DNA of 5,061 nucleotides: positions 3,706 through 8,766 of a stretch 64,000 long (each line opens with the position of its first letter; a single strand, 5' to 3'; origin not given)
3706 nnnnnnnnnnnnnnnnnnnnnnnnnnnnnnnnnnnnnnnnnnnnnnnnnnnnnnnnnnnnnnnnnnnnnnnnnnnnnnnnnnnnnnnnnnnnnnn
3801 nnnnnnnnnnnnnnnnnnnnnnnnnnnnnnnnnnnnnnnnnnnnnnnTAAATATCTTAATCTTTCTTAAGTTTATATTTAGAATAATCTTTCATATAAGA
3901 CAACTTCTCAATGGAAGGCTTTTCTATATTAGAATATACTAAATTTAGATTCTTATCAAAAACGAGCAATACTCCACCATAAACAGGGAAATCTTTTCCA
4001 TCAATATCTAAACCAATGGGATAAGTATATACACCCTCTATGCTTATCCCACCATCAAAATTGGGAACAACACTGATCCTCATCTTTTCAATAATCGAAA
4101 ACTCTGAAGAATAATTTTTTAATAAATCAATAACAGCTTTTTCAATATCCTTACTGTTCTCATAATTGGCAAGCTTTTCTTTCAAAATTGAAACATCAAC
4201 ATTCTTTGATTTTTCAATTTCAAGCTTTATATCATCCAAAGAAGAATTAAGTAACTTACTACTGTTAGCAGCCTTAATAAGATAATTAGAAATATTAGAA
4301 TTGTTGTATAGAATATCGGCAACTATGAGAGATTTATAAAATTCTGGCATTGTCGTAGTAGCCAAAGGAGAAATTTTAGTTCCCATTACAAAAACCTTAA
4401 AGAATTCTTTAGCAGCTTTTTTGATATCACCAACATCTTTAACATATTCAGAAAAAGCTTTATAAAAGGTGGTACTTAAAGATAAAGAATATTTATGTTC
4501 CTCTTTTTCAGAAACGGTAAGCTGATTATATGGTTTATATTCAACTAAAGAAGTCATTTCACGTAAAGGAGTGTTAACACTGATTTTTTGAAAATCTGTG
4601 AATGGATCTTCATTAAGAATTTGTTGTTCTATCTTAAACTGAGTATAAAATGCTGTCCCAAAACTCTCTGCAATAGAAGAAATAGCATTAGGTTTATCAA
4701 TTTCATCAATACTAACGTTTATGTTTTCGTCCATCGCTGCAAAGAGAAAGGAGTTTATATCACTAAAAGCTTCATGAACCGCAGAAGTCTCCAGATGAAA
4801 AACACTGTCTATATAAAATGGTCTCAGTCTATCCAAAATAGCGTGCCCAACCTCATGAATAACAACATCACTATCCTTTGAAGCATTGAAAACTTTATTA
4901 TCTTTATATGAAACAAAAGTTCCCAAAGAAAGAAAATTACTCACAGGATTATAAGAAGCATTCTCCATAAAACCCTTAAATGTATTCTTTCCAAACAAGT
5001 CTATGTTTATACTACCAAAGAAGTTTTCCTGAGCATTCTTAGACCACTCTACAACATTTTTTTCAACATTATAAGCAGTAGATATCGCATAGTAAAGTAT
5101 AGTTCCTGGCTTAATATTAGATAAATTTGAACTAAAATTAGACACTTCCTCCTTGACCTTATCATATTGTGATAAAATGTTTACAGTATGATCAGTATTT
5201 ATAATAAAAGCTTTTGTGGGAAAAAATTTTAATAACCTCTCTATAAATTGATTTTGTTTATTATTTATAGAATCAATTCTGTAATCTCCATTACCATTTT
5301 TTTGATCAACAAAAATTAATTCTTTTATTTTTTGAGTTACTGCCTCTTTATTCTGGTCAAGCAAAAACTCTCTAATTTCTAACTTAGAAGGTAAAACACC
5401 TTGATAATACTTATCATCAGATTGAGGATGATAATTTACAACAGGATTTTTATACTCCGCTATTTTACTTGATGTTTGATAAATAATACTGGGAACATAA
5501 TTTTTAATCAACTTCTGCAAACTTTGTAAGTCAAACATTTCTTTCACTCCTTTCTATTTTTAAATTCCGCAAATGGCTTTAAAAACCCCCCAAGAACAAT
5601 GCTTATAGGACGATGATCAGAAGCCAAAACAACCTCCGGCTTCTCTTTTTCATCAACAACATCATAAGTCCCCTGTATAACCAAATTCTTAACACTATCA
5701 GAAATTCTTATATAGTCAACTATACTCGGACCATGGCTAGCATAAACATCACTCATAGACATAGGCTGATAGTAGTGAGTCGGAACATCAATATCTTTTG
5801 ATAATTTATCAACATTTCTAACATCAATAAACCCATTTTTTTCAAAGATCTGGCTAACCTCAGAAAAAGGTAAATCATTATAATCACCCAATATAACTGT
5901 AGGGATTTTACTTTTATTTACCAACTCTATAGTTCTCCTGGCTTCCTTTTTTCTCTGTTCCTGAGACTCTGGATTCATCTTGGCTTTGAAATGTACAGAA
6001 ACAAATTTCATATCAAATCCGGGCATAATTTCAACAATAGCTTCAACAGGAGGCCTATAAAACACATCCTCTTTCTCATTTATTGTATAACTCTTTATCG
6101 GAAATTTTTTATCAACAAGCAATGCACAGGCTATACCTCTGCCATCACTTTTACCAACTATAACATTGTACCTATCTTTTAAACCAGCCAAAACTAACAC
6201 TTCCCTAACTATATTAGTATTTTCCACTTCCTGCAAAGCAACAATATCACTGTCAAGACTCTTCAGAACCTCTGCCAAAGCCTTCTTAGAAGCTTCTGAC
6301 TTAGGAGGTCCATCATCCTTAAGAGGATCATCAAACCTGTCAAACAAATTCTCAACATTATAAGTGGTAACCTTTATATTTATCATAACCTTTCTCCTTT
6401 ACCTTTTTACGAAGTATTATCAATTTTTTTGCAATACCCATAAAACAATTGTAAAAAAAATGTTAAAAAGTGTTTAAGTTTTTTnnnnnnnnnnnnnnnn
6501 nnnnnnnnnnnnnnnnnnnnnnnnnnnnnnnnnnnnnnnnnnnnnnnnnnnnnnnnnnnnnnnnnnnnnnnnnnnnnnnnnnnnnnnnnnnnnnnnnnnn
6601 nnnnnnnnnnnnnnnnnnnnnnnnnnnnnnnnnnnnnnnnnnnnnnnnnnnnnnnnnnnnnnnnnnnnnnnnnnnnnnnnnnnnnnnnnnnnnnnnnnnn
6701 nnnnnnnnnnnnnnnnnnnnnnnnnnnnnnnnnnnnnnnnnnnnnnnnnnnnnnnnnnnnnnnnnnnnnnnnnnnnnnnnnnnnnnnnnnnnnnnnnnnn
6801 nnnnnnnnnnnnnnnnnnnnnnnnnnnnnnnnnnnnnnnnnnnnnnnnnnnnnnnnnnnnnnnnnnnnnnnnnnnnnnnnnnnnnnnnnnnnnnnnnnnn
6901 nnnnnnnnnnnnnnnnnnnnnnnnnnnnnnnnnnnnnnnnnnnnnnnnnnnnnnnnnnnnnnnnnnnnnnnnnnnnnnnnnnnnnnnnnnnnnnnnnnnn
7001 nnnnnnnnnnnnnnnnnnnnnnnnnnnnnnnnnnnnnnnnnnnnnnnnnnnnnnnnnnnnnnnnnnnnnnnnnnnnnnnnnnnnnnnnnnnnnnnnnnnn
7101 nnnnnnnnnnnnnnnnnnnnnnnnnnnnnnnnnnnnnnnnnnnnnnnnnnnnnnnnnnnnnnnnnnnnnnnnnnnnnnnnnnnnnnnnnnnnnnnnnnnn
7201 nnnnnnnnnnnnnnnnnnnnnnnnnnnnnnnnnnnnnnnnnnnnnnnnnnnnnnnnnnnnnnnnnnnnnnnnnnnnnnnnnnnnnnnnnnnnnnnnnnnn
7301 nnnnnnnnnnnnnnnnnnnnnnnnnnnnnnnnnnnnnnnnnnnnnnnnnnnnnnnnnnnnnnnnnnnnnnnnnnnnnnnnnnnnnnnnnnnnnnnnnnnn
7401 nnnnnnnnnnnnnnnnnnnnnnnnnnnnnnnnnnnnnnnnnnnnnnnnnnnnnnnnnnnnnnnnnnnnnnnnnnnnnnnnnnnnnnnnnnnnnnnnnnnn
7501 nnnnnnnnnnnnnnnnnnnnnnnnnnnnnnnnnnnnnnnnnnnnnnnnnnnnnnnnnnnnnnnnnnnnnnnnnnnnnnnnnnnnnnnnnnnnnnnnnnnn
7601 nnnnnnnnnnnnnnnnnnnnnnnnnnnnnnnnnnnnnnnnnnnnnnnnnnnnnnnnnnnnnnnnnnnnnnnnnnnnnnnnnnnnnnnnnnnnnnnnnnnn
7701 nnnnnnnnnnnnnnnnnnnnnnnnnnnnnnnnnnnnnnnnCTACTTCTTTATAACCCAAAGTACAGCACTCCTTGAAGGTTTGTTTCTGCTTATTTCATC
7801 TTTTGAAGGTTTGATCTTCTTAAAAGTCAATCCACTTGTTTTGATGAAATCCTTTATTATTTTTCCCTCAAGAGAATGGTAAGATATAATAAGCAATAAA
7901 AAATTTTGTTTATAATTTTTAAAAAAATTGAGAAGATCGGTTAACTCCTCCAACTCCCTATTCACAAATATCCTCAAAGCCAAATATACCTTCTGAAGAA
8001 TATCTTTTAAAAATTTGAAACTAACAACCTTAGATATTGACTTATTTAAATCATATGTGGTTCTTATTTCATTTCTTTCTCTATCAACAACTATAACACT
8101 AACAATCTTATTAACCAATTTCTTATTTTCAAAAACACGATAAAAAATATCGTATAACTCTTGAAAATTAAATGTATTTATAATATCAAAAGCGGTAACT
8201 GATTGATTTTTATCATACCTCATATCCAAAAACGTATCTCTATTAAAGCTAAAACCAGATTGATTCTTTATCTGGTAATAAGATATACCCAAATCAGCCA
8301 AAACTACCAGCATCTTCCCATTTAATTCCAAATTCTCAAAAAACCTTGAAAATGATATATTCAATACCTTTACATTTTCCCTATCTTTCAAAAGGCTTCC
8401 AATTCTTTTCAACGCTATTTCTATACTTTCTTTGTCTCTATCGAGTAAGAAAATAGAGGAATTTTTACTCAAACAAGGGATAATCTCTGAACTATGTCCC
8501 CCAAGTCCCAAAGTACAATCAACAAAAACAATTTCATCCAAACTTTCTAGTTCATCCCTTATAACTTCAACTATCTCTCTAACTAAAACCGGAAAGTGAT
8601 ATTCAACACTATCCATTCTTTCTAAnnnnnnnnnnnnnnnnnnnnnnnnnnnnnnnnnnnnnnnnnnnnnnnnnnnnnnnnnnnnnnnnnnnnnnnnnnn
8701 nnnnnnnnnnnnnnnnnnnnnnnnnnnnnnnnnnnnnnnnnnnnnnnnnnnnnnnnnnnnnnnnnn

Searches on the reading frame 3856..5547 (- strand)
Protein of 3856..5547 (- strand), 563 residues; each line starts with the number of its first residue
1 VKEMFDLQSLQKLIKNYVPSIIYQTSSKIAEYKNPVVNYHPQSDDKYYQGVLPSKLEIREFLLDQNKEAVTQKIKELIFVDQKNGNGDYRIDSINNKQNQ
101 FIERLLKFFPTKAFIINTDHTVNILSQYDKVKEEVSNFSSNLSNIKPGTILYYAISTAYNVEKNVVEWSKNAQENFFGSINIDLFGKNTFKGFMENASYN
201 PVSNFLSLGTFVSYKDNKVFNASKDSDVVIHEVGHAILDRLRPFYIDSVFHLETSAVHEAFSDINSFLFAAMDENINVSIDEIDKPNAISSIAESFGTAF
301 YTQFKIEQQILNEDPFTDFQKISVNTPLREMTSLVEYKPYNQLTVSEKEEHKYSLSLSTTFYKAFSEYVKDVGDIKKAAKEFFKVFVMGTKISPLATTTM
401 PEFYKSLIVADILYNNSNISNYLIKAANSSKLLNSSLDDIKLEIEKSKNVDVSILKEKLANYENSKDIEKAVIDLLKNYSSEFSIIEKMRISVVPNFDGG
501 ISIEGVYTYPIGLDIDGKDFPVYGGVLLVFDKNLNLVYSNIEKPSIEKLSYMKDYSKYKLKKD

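Call 9: search_protein_families(library=pfam, proteins=[window:3856-5547:-])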
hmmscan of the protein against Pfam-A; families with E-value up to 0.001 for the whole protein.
window:3856-5547:- (563 aa): 0 families

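Call 27: search_protein_families(library=ncbifam, proteins=[window:3856-5547:-], max_evalue=0.01)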
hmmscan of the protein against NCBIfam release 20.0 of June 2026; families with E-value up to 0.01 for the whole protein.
window:3856-5547:- (563 aa): 1 family
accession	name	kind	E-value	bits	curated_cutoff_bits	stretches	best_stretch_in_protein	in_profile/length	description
NF001680.0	PRK00441.1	equivalog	0.004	17.3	184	0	63-122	33-90/150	arginine repressor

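Call 30: find_homologous_proteins(query=window:3856-5547:-)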
Query window:3856-5547:- (563 aa): 22 proteins with E <= 0.001 among 8000 candidates.
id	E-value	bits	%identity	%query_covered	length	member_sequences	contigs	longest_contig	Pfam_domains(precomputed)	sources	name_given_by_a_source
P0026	0.0e+0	1208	100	99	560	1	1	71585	-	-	-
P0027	2.1e-202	691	84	67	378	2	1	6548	-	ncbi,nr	ncbi:MAG: hypothetical protein NZM44_02715, partial [Candidatus Calescibacterium sp.]|nr:hypothetica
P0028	6.2e-201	687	57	99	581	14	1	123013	-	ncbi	-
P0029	7.4e-180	617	53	96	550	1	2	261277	-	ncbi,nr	ncbi:MAG: hypothetical protein RMJ51_05370 [Candidatus Calescibacterium sp.]|nr:hypothetical protein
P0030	2.2e-174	599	51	96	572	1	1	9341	-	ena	-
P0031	5.0e-174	598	52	96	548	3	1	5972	-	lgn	-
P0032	3.3e-154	532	47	98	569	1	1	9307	-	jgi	-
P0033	6.7e-139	482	56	71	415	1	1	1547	-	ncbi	ncbi:MAG: hypothetical protein ACK4GR_05745, partial [bacterium]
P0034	2.0e-123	431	53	68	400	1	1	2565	-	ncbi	ncbi:MAG: hypothetical protein ACK4ZM_01820, partial [bacterium]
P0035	2.1e-120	421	42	99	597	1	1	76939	-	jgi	jgi:hypothetical protein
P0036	1.1e-119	418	42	99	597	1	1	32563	-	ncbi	ncbi:MAG: hypothetical protein ACP5RD_00880 [bacterium]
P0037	8.5e-116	406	43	98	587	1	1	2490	-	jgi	jgi:hypothetical protein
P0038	1.6e-113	398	41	98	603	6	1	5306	-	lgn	-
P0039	6.5e-113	396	41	98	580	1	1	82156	-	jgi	jgi:hypothetical protein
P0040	1.2e-112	395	42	98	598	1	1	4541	-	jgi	jgi:hypothetical protein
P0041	1.2e-111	392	41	98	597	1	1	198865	-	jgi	jgi:hypothetical protein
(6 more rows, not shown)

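Call 31: find_encoding_contigs(protein=P0028, flank=10000, max_places=2)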
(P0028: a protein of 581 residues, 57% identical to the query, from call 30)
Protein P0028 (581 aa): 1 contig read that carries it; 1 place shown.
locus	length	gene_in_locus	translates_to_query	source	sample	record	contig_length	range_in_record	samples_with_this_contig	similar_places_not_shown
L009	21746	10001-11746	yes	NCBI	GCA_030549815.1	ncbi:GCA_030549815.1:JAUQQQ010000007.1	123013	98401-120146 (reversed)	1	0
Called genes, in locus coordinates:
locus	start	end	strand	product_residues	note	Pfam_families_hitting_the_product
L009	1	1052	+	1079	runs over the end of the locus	PF02384:N6_Mtase (faint), PF07669:Eco57I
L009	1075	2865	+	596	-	-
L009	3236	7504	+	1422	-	PF01835:MG2, PF07703:A2M_BRD, PF00207:A2M, PF07678:TED_complement, PF07677:A2M_recep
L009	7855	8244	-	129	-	-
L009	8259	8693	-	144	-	-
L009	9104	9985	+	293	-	PF19580:Exo_endo_phos_3, PF03372:Exo_endo_phos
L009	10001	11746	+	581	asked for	-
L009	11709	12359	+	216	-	PF00596:Aldolase_II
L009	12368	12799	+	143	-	-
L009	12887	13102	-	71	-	-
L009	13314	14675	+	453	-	PF00146:NADHdh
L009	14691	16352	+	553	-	PF14691:Fer4_20, PF01262:AlaDh_PNT_C (faint), PF00070:Pyr_redox (faint), PF01134:GIDA (faint), PF07992:Pyr_redox_2, PF12831:FAD_oxidored (weak), PF13450:NAD_binding_8, PF13738:Pyr_redox_3 (weak), +2 more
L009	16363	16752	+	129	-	PF13484:Fer4_16 (faint), PF13237:Fer4_10 (weak), PF00037:Fer4 (weak), PF13183:Fer4_8 (weak), PF14697:Fer4_21 (weak), PF12838:Fer4_7, PF13187:Fer4_9, PF00037:Fer4 (weak), +1 more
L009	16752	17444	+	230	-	PF12645:HTH_16 (weak), PF04542:Sigma70_r2, PF08281:Sigma70_r4_2, PF00196:GerE, PF04545:Sigma70_r4 (weak)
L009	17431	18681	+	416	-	PF00180:Iso_dh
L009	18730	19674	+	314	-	PF00056:Ldh_1_N, PF02866:Ldh_1_C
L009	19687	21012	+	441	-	PF00285:Citrate_synt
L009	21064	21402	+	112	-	PF01649:Ribosomal_S20p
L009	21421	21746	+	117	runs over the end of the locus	PF00453:Ribosomal_L20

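Call 32: find_encoding_contigs(protein=P0029, flank=10000, max_places=2)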
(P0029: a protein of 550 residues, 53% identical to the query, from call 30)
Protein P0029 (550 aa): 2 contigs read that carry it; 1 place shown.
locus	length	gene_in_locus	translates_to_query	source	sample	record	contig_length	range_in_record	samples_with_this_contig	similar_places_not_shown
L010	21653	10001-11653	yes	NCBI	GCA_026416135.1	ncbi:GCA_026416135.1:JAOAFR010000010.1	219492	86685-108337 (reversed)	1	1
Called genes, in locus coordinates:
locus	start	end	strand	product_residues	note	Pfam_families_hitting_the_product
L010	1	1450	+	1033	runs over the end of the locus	PF07228:SpoIIE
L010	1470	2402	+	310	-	PF00890:FAD_binding_2 (weak), PF01266:DAO, PF01946:Thi4 (weak), PF07992:Pyr_redox_2, PF12831:FAD_oxidored (weak), PF13450:NAD_binding_8 (weak), PF13738:Pyr_redox_3, PF00070:Pyr_redox, +2 more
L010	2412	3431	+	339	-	PF01370:Epimerase, PF04321:RmlD_sub_bind, PF16363:GDP_Man_Dehyd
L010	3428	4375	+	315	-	-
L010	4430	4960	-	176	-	-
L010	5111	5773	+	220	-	PF09858:DUF2085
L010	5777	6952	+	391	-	PF00501:AMP-binding (weak)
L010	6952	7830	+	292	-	PF01795:Methyltransf_5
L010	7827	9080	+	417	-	PF13450:NAD_binding_8 (weak)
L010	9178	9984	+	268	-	PF03372:Exo_endo_phos, PF19580:Exo_endo_phos_3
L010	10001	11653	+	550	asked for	-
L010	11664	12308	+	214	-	PF00596:Aldolase_II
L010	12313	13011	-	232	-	-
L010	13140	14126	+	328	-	PF02154:FliM, PF01052:FliMN_C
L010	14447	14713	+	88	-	PF04347:FliO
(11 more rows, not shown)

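Call 33: find_encoding_contigs(protein=P0041, flank=10000, max_places=2)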
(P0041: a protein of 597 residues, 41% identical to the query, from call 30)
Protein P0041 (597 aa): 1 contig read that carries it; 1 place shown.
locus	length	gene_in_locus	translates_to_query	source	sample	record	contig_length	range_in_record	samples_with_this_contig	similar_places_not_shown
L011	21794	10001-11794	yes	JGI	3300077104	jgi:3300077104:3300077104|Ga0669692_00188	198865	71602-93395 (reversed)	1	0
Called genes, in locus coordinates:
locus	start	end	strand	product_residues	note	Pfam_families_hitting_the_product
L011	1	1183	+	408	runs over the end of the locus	PF03033:Glyco_transf_28, PF04101:Glyco_tran_28_C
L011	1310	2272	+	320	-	PF01118:Semialdhyde_dh, PF02774:Semialdhyde_dhC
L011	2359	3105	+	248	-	PF01219:DAGK_prokar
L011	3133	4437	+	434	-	PF01595:CNNM, PF00571:CBS (weak)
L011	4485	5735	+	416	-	PF00571:CBS (weak), PF03471:CorC_HlyC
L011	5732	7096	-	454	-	PF00324:AA_permease, PF13520:AA_permease_2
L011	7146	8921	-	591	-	PF08439:Peptidase_M3_N, PF01432:Peptidase_M3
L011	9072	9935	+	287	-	PF03372:Exo_endo_phos, PF19580:Exo_endo_phos_3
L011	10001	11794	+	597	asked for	-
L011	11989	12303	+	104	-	PF00338:Ribosomal_S10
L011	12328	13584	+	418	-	PF05977:MFS_3, PF07690:MFS_1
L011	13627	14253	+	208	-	PF00297:Ribosomal_L3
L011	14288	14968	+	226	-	PF00573:Ribosomal_L4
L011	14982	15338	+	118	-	PF00276:Ribosomal_L23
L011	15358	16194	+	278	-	PF00181:Ribosomal_L2_N, PF03947:Ribosomal_L2_C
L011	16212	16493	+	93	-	PF00203:Ribosomal_S19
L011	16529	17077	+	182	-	PF00237:Ribosomal_L22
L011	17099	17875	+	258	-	PF07650:KH_2, PF00189:Ribosomal_S3_C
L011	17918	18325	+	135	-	PF00252:Ribosomal_L16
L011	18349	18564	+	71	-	PF00831:Ribosomal_L29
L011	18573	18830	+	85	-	PF00366:Ribosomal_S17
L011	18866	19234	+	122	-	PF00238:Ribosomal_L14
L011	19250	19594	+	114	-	PF22682:Ribosomal_uL24m-like, PF00467:KOW (weak), PF17136:ribosomal_L24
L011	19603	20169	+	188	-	PF00281:Ribosomal_L5, PF00673:Ribosomal_L5_C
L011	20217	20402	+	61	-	PF00253:Ribosomal_S14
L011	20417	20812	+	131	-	PF00410:Ribosomal_S8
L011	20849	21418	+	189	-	PF00347:Ribosomal_L6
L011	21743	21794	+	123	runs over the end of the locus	PF00416:Ribosomal_S13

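Call 39: search_protein_families(library=pfam, proteins=[L009:12887-13102:-])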
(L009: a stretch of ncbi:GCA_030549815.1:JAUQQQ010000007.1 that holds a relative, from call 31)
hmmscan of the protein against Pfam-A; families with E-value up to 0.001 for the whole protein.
L009:12887-13102:- (71 aa): 0 families

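Call 55: find_related_loci(query=A2, collection=metagenome_contigs, flank=10000)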
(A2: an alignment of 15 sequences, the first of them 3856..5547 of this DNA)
Query A2 (563 aa) in metagenome_contigs; peptide patterns used: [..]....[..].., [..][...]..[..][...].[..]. (x = any residue, [..] = any of these).
335 stretches matched a pattern; 13 encode a relative of the query (tblastn E <= 1e-3); 13 distinct loci.
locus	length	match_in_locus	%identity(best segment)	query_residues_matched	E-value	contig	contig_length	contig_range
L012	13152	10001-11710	57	3-562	0e+0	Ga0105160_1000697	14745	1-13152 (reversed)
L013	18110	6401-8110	57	3-562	0e+0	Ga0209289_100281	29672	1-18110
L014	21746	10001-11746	42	4-556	7e-128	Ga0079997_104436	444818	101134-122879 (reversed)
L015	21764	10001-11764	41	4-556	4e-124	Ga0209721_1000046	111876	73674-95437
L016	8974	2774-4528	42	4-556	5e-124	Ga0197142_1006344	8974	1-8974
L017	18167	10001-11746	42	4-556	1e-125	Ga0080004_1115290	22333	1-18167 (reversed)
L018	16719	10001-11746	41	4-556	3e-124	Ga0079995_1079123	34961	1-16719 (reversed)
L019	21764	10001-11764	41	4-556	4e-124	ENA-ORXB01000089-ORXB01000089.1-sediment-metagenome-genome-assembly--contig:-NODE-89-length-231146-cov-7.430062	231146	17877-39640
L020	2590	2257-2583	34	171-276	4e-12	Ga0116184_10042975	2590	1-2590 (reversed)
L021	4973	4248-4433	32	209-268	3e-5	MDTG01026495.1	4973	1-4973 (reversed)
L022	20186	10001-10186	33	209-268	4e-5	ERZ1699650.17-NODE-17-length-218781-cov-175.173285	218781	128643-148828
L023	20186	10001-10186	39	209-268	6e-5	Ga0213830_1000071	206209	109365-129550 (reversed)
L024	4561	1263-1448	35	209-268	7e-5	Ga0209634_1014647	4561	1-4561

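Call 63: search_protein_families(library=pfam, proteins=[L009:8259-8693:-, L009:7855-8244:-], max_evalue=0.01)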
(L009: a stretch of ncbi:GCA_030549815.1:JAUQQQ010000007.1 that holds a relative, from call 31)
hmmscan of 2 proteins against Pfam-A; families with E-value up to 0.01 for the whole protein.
L009:8259-8693:- (144 aa): 8 families
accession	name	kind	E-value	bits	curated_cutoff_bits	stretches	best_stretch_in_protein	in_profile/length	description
PF12802.13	MarR_2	-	5.3e-05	23.7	27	1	7-40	17-50/61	MarR family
PF14947.12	HTH_45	-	5.8e-05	23.5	25.5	1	13-70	22-75/77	Winged helix-turn-helix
PF01047.28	MarR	-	0.00015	22.1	24.6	1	2-45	10-52/59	MarR family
PF01978.25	TrmB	-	0.00026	21.2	25.6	1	10-47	22-59/68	Sugar-specific transcriptional regulator TrmB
PF12840.13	HTH_20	-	0.00071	19.9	27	1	10-41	18-49/51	Helix-turn-helix domain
PF08279.18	HTH_11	-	0.0016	18.7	25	1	4-37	9-42/55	HTH domain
PF13730.12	HTH_36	-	0.0089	16.2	25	0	6-40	22-55/55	Helix-turn-helix domain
PF09339.16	HTH_IclR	-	0.0091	16.2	22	0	6-30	14-38/52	IclR helix-turn-helix domain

L009:7855-8244:- (129 aa): 0 families

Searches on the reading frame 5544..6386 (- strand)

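Call 8: search_protein_families(library=pfam, proteins=[window:5544-6386:-])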
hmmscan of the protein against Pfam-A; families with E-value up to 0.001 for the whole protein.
window:5544-6386:- (280 aa): 2 families
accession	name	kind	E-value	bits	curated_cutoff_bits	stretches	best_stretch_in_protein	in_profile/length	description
PF03372.29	Exo_endo_phos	-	2.3e-13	50.8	24.5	1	8-233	2-207/225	Endonuclease/Exonuclease/phosphatase family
PF19580.5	Exo_endo_phos_3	-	1.3e-09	38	27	1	6-176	2-201/311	Endonuclease/Exonuclease/phosphatase family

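Call 27: search_protein_families(library=ncbifam, proteins=[window:5544-6386:-], max_evalue=0.01)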
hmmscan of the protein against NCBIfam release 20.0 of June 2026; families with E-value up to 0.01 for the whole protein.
window:5544-6386:- (280 aa): 2 families
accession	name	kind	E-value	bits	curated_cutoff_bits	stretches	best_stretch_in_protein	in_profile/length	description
NF033681.1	ExeM_NucH_DNase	subfamily_domain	0.00016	20.7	300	1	3-58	235-299/546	ExeM/NucH family extracellular endonuclease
NF045851.1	mem_nucl_MnuA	subfamily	0.0078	16.2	185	0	8-61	3-51/317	MnuA family membrane nuclease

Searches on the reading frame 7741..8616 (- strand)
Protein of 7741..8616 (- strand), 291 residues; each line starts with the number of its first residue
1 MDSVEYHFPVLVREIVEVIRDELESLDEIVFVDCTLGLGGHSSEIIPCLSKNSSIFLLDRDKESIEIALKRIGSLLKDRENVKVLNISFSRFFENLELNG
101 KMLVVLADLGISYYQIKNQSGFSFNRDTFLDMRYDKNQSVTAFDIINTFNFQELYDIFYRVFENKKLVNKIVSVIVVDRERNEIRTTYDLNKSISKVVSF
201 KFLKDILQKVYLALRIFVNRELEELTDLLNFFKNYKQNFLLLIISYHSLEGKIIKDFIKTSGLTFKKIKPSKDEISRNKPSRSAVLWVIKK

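Call 9: search_protein_families(library=pfam, proteins=[window:7741-8616:-])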
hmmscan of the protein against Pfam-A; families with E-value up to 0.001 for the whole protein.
window:7741-8616:- (291 aa): 1 family
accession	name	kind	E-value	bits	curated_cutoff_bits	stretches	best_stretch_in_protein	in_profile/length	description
PF01795.25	Methyltransf_5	-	6e-61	207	27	1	6-260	3-255/309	MraW methylase family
